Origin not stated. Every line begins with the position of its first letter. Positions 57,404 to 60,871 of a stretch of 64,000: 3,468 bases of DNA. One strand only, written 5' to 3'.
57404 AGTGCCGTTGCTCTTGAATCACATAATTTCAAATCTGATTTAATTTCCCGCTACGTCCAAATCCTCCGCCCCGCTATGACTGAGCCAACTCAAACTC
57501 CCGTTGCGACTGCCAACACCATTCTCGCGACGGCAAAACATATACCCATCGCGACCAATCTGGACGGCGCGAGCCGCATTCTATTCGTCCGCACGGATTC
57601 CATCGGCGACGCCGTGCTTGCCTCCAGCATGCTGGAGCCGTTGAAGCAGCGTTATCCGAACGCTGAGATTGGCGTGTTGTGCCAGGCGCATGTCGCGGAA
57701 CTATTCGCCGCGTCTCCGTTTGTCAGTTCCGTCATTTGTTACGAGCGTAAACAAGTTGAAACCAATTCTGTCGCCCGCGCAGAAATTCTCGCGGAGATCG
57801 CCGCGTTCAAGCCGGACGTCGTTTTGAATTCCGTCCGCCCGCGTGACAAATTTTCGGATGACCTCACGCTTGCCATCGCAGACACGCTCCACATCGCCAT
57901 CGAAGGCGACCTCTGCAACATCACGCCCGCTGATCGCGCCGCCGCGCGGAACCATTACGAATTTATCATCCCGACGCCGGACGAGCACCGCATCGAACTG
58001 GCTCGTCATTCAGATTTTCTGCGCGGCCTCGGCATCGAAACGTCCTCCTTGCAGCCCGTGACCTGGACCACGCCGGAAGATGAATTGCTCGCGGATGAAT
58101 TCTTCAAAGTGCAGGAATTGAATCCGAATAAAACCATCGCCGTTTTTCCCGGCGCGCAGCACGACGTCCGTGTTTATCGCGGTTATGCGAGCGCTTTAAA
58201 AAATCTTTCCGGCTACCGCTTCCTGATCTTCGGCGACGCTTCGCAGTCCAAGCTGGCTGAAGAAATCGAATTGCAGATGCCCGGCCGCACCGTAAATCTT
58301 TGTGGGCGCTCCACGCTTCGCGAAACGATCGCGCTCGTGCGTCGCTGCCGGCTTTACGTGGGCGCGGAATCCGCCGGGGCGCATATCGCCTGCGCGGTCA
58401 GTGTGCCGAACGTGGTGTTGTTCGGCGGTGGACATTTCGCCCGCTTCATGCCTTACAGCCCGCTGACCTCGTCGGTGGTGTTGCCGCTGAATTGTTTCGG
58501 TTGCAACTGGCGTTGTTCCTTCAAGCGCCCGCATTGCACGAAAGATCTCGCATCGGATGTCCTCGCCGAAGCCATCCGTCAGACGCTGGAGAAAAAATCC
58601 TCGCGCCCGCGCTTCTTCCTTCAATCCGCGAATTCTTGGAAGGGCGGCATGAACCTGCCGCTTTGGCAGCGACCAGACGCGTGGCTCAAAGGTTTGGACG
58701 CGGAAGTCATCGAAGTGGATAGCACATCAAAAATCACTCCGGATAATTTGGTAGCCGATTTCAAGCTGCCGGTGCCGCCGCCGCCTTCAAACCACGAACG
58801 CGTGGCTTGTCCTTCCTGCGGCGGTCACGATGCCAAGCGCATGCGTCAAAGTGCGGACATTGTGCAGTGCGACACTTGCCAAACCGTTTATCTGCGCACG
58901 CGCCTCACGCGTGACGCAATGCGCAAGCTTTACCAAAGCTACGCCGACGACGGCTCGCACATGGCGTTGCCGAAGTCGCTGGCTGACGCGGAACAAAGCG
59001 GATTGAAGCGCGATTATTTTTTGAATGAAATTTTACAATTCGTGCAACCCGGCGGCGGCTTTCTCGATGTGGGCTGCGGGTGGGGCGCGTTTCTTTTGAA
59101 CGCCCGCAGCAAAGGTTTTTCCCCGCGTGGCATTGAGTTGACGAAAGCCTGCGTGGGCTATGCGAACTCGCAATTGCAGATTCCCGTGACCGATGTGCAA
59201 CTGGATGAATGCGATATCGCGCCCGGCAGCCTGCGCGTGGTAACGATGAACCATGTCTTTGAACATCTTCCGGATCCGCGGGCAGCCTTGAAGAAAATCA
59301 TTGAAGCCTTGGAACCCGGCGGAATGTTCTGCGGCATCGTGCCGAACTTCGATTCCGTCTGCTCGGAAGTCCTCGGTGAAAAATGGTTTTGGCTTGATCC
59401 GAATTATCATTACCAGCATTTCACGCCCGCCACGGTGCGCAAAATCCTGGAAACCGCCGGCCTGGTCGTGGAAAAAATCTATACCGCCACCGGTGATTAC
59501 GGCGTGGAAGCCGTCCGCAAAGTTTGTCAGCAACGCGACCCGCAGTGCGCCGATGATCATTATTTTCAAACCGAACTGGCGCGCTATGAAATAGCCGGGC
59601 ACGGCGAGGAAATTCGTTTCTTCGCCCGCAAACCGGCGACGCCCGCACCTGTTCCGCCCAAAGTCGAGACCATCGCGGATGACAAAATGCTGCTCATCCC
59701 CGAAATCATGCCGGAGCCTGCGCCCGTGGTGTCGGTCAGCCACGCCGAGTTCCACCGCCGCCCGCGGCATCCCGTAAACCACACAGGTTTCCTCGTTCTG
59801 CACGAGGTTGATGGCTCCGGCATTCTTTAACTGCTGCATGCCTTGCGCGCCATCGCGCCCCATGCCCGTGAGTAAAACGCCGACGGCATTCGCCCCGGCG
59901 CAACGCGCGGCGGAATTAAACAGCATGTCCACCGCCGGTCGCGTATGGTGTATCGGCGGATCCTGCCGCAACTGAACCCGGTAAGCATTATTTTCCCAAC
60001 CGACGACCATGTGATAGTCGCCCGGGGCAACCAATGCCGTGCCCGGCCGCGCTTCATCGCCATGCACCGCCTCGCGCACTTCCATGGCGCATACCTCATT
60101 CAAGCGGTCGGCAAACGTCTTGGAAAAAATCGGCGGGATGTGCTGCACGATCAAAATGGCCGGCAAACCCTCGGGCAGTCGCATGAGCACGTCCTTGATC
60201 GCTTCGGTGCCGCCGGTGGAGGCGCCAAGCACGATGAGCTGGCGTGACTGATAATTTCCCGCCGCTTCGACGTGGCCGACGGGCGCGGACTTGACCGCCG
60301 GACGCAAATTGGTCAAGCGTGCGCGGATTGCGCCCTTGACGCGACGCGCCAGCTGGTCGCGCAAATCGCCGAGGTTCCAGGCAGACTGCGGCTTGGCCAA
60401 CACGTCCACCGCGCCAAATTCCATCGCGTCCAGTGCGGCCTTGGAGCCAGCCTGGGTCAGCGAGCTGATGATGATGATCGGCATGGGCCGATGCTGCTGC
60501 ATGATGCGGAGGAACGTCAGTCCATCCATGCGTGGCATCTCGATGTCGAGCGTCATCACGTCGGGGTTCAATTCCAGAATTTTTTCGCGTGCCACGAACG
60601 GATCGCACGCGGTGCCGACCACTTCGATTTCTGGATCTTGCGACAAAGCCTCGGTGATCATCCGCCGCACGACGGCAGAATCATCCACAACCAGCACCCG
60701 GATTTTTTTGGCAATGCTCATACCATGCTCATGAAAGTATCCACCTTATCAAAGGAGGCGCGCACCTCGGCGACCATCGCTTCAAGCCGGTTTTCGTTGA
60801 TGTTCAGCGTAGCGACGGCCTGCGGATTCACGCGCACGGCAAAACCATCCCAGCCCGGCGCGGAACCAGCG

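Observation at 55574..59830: Giant four-domain modification enzyme embedded between fliW-csrA and the che genes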

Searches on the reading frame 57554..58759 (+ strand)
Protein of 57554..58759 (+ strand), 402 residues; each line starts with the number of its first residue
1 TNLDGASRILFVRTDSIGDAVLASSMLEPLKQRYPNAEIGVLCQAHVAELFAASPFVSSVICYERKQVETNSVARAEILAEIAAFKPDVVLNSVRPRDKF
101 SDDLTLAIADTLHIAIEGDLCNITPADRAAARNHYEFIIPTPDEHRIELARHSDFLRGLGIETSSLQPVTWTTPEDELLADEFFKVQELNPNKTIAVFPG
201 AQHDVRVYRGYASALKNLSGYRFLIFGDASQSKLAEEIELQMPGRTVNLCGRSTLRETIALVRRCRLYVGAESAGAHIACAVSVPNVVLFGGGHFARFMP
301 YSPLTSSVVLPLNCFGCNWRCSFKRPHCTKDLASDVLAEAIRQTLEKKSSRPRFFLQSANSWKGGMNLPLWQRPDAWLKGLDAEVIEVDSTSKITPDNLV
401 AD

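Call 21: search_solved_structures(query=window:57554-58759:+, max_evalue=1)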
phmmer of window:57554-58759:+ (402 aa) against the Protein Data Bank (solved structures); distinct sequences matched with E-value up to 1: 7.
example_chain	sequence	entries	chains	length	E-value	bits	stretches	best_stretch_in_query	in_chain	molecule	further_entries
3tov_A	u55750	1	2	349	1.8e-08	36.9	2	219-302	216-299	Glycosyl transferase family 9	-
1psw_A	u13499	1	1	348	6.1e-08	35.1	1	208-293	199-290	ADP-HEPTOSE LPS HEPTOSYLTRANSFERASE II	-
4eoz_A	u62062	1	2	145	0.34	12.9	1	41-134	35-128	Speckle-type POZ protein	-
4rb4_K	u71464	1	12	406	0.36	12.8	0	241-318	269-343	Glycosyltransferase tibC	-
4rap_A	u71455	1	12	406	0.36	12.8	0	241-318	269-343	Glycosyltransferase TibC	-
3htm_A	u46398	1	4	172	0.4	12.7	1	41-136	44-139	Speckle-type POZ protein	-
4j8z_A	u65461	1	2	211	0.5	12.4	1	41-138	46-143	Speckle-type POZ protein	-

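Call 52: search_solved_structures(query=A2, max_evalue=1, show_alignments=0)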
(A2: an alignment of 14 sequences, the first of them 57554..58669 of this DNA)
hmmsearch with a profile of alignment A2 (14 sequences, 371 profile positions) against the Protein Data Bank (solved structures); distinct sequences matched with E-value up to 1: 12.
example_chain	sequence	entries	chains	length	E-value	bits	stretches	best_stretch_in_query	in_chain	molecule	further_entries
3tov_A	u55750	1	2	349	8.2e-19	71.2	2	149-303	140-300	Glycosyl transferase family 9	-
1psw_A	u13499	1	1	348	1e-18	70.8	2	185-291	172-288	ADP-HEPTOSE LPS HEPTOSYLTRANSFERASE II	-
6dfe_A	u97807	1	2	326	3.2e-05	26.5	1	8-295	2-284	ADP-heptose--LPS heptosyltransferase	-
2gt1_A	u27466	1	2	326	3.2e-05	26.5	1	8-295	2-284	Lipopolysaccharide heptosyltransferase-1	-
2h1f_A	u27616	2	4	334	3.2e-05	26.5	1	8-295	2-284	Lipopolysaccharide heptosyltransferase-1 | Lipopolysaccharide heptosyltransferase 1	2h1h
9grx_1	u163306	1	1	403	0.013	17.9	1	8-92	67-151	Photosynthetic NDH subunit of subcomplex B 1, chloroplastic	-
7eu3_6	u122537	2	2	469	0.023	17.1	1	5-92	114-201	Photosynthetic NDH subunit of subcomplex B1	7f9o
7wff_a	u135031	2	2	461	0.034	16.5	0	17-92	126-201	Photosynthetic NDH subunit of subcomplex B 1, chloroplastic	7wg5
6xeh_A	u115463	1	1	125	0.037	16.4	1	71-145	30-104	DE NOVO DESIGNED OR386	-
4rb4_K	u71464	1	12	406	0.037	16.4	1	196-291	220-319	Glycosyltransferase tibC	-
4rap_A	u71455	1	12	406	0.047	16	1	200-291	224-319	Glycosyltransferase TibC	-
1qi7_A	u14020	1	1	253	0.48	12.7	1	158-234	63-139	PROTEIN (N-GLYCOSIDASE)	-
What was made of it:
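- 57572..58582 (+): D3: GT9-fold glycosyltransferase domain (aa ~667-1003) with an invariant R673-x-D675-x-I-G-D679 motif and a C974-x2-C977-x3-C981-x6-C988 motif. Profile against PDB: 3tov at 8e-19 and WaaF 1psw at 1e-18 (call 52).
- On BAHT / TibC protein heptosyltransferases: Profile E 0.04 (call 52).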

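Call 59: predict_structure(alignment_id=A2)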
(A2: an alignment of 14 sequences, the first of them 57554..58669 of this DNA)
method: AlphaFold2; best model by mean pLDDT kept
length: 372 residues; sequences in the alignment: 14
mean_pLDDT: 84.2   pTM: 0.87
mean pLDDT of the five models: 84.2, 83.8, 83.7, 83.6, 80.8
residues with pLDDT >= 90: 194; 70-90: 114; 50-70: 52; < 50: 12
segments of 3 or more residues with pLDDT < 50: 365-372
pLDDT, mean of each block of 10 residues (from residue 1): 82 86 94 95 93 96 90 93 94 78 81 83 74 83 75 90 89 97 98 95 75 93 95 94 95 96 96 87 90 54 78 51 59 88 88 77 49 33
secondary structure, 60 per line:
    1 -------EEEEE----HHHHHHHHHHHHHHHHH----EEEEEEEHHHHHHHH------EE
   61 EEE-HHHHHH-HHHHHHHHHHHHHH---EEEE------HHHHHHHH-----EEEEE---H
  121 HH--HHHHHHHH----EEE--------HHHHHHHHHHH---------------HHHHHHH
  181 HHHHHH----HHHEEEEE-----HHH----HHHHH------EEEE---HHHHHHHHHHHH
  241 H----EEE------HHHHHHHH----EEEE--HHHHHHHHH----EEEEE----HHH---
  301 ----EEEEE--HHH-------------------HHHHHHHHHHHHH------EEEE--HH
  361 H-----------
elements in order: E8-12 H17-33 E38-44 H45-52 E59-63 H65-70 H72-85 E89-92 H99-106 E112-116 H125-132 E137-139 H148-158 H174-186 E194-198 H211-215 E222-225 H229-241 E246-248 H255-262 E267-270 H273-281 E286-290 E305-309 H334-346 E353-356

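Call 64: fold_search(model_id=the predicted structure, library=pdb)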
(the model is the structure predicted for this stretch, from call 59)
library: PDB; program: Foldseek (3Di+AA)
matches with E <= 10: 1844; with E <= 0.001: 326
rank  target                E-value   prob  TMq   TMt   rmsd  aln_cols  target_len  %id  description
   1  1psw                  3.1e-17  1.00  0.71  0.79   3.5       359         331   18  Structure of E. coli ADP-heptose lps heptosyltransferase II (released 2003-07-08)
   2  3tov_A                1.2e-16  1.00  0.75  0.79   4.9       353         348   18  The crystal structure of the glycosyl transferase family 9 from Veillonella parvula DSM 2008 (released 2011-09-21)
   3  3tov_B                4.9e-16  1.00  0.75  0.81   3.7       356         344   17  The crystal structure of the glycosyl transferase family 9 from Veillonella parvula DSM 2008 (released 2011-09-21)
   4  2h1h_A                1.7e-13  1.00  0.67  0.77   4.9       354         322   16  E. coli heptosyltransferase WaaC with ADP-2-deoxy-2-fluoro heptose (released 2007-05-22)
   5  9grx_1                5.9e-13  1.00  0.69  0.65   4.0       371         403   12  NDH-PSI-LHCI supercomplex from S. oleracea (released 2025-02-12)
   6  2gt1_A                6.2e-13  1.00  0.68  0.77   4.8       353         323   16  E. coli heptosyltransferase WaaC. (released 2007-05-01)
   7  2h1h_B                6.2e-13  1.00  0.62  0.72   5.4       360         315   17  E. coli heptosyltransferase WaaC with ADP-2-deoxy-2-fluoro heptose (released 2007-05-22)
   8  6dfe_B                7.9e-13  1.00  0.68  0.77   4.9       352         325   16  The structure of a ternary complex of E. coli WaaC (released 2018-09-05)
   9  2h1f_A                2.5e-12  1.00  0.67  0.76   4.9       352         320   16  E. coli heptosyltransferase WaaC with ADP (released 2007-05-22)
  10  2gt1_B                8.8e-12  1.00  0.62  0.74   5.1       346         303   16  E. coli heptosyltransferase WaaC. (released 2007-05-01)
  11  5xvs_B                6.6e-11  1.00  0.47  0.47   9.0       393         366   13  Crystal structure of UDP-GlcNAc 2-epimerase NeuC complexed with UDP (released 2018-04-11)
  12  7wff_a                9.4e-11  1.00  0.67  0.72   4.6       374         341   13  Subcomplexes B,M and L in the Cylic electron transfer supercomplex NDH-PSI from Arabidopsis (released 2022-03-16)
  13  8sxw_C                6.3e-10  1.00  0.53  0.54   7.9       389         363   11  X-ray crystal structure of UDP- 2,3-diacetamido-2,3-dideoxy-glucuronic acid-2-epimerase from Thermus thermophilus stra (released 2023-09-13)
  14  5xvs_A                7.4e-10  1.00  0.48  0.49   8.9       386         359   13  Crystal structure of UDP-GlcNAc 2-epimerase NeuC complexed with UDP (released 2018-04-11)
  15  8sxw_D                1.1e-09  1.00  0.49  0.50   8.8       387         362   11  X-ray crystal structure of UDP- 2,3-diacetamido-2,3-dideoxy-glucuronic acid-2-epimerase from Thermus thermophilus stra (released 2023-09-13)
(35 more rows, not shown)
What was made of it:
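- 57572..58582 (+): AlphaFold2 model has pLDDT 84.2; the fold search gives WaaF, 3tov and WaaC at TM 0.67-0.81 (calls 59, 64).
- On CAZy GT9 / Pfam PF01075: 1psw gives TM 0.71/0.79, 3tov 0.75/0.81, and WaaC (2h1h, 2gt1, 6dfe, 2h1f) 0.62-0.68/0.72-0.77 (calls 59, 64).
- D3 has a GT9 fold with TM 0.67-0.81 to WaaF, 3tov and WaaC (call 64).
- Tried and rejected: Rejected as membership: profile E 0.04, and the top structural matches are WaaF, 3tov and WaaC (calls 52, 64).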

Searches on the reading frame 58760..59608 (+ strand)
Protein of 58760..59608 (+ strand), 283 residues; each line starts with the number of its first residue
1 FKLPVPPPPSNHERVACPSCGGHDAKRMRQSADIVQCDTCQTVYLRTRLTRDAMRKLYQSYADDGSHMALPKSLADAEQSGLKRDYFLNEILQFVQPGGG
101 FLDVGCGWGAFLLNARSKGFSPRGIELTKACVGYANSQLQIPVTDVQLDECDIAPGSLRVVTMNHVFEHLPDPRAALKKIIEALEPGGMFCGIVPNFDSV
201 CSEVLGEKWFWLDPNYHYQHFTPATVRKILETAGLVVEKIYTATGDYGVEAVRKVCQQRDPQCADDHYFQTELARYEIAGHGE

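Call 22: search_solved_structures(query=window:58760-59608:+, max_evalue=1)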
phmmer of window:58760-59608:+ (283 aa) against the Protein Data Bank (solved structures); distinct sequences matched with E-value up to 1: 62 (the best 60 are shown).
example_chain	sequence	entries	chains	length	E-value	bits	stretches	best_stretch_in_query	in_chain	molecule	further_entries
3cc8_A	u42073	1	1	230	2.5e-06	30.4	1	77-241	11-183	Putative methyltransferase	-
6uak_A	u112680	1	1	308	8.4e-05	25.4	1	100-203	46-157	SAM dependent methyltransferase LahSB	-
4kdr_A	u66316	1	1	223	0.00011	25.1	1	99-202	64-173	3-demethylubiquinone-9 3-methyltransferase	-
5dpm_A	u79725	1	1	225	0.00011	25.1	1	99-201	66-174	Ubiquinone biosynthesis O-methyltransferase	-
4kdc_A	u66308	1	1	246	0.00015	24.6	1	99-205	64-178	3-demethylubiquinone-9 3-methyltransferase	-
2p7h_A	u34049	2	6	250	0.0002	24.2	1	87-204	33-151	Hypothetical protein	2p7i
7pd7_A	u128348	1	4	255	0.0005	22.9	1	100-189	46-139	Methyltransferase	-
3dli_A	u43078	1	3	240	0.00098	21.9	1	100-235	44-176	methyltransferase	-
4iwn_A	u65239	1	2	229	0.0021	20.8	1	93-191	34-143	tRNA (cmo5U34)-methyltransferase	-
3sm3_A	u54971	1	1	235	0.0028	20.4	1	93-142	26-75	SAM-dependent methyltransferases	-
4e2y_A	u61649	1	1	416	0.0028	20.4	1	34-231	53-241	TcaB9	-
4gek_A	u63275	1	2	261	0.0029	20.4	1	93-190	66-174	tRNA (cmo5U34)-methyltransferase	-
4e2x_A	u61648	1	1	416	0.003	20.4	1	34-226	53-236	TcaB9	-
3ndi_A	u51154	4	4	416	0.0033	20.2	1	34-204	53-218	Methyltransferase | TcaB9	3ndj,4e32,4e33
4e2z_A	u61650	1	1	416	0.005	19.6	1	34-202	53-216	TcaB9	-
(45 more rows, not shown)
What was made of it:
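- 58793..59608 (+): D4: Zn-ribbon (C1079, C1082, C1099, C1102) plus class-I SAM methyltransferase (Methyltransf_23). Weak PDB similarity to generic MTases and to the sugar C-methyltransferase TcaB9 (call 22).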

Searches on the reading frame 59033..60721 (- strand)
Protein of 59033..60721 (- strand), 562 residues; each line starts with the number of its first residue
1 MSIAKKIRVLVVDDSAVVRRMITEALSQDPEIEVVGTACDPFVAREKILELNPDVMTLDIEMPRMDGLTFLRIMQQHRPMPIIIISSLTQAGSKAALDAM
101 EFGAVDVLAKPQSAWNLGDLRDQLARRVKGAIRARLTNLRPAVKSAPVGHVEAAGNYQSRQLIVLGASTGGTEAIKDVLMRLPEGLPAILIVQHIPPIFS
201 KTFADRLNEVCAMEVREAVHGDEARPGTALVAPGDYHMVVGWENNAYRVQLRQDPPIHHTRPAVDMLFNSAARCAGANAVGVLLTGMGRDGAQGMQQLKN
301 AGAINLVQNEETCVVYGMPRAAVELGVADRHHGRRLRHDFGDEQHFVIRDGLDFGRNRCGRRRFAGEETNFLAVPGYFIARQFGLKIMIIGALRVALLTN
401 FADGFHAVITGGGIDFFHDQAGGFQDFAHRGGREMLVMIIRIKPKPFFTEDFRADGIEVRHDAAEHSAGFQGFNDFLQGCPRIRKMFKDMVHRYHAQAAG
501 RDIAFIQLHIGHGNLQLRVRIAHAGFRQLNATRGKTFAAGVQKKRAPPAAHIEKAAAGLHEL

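Call 5: search_protein_families(library=pfam, proteins=[window:59033-60721:-], max_evalue=0.001)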
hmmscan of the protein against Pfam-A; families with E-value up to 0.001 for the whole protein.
window:59033-60721:- (562 aa): 2 families
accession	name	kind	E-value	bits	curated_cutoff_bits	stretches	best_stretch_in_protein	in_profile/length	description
PF01339.22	CheB_methylest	-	2.3e-60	203.7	24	1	163-329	1-162/174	CheB methylesterase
PF00072.30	Response_reg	-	7e-22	78.1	30.2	1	9-114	1-103/111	Response regulator receiver domain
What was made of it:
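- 59033..60721 (-): cheB ORF. Residues 1-329 are native (60721 down to 59735). The last ~24-26 native residues are missing and replaced by 233 codons read antisense through the giant gene. Pfam Response_reg plus CheB_methylest, model positions 1-162 of 174 (call 5).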

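Call 84: search_solved_structures(query=window:59033-60721:-, max_evalue=1e-20, show_alignments=1)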
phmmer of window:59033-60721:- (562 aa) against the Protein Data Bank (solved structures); distinct sequences matched with E-value up to 1e-20: 6.
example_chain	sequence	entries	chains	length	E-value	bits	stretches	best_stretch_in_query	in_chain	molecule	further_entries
6ymz_A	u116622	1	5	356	2.2e-96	326.8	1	4-329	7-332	Protein-glutamate methylesterase/protein-glutamine glutaminase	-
1a2o_A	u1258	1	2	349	6.3e-96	325.4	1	5-327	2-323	CHEB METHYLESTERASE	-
1chd_A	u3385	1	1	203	8.5e-55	189.6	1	157-327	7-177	CHEB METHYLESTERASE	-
7esg_A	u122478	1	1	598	1.7e-53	185.3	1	4-329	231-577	Glutathione S-transferase,Protein-glutamate methylesterase/protein-glutamine glutaminase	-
3sft_A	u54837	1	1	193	4.9e-38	134.3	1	159-329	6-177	Chemotaxis response regulator protein-glutamate methylesterase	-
3t8y_A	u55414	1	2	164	5.8e-25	91.1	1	5-118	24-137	Chemotaxis response regulator protein-glutamate methylesterase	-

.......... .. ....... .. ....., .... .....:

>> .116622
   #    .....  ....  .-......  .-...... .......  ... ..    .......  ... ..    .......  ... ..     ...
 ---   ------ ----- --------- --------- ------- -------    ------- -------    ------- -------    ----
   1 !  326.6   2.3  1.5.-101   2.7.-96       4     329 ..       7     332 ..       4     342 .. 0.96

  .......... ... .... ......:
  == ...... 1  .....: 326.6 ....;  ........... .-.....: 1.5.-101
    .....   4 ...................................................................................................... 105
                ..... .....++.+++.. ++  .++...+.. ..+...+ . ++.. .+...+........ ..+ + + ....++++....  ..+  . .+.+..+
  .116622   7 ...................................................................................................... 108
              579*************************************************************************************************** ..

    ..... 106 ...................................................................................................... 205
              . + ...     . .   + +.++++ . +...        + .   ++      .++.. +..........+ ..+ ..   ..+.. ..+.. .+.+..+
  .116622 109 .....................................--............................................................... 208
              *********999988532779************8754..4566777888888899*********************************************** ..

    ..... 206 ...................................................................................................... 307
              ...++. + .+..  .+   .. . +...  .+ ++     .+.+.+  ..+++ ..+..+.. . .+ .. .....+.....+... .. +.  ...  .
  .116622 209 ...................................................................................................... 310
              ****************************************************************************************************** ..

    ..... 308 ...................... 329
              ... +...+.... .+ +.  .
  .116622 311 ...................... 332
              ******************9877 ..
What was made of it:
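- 59735..59830 (+): Non-native tail of the giant ORF (aa 1388-1418), encoded antisense to bona fide cheB sequence. CheB homology to solved CheB structures runs to CheB aa 329, which is nt 59735 (call 84).
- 59033..60721 (-): The alignment to 6ymz ends at chain residue 332 of 356 and to 1a2o at 323 of 349 (call 84).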
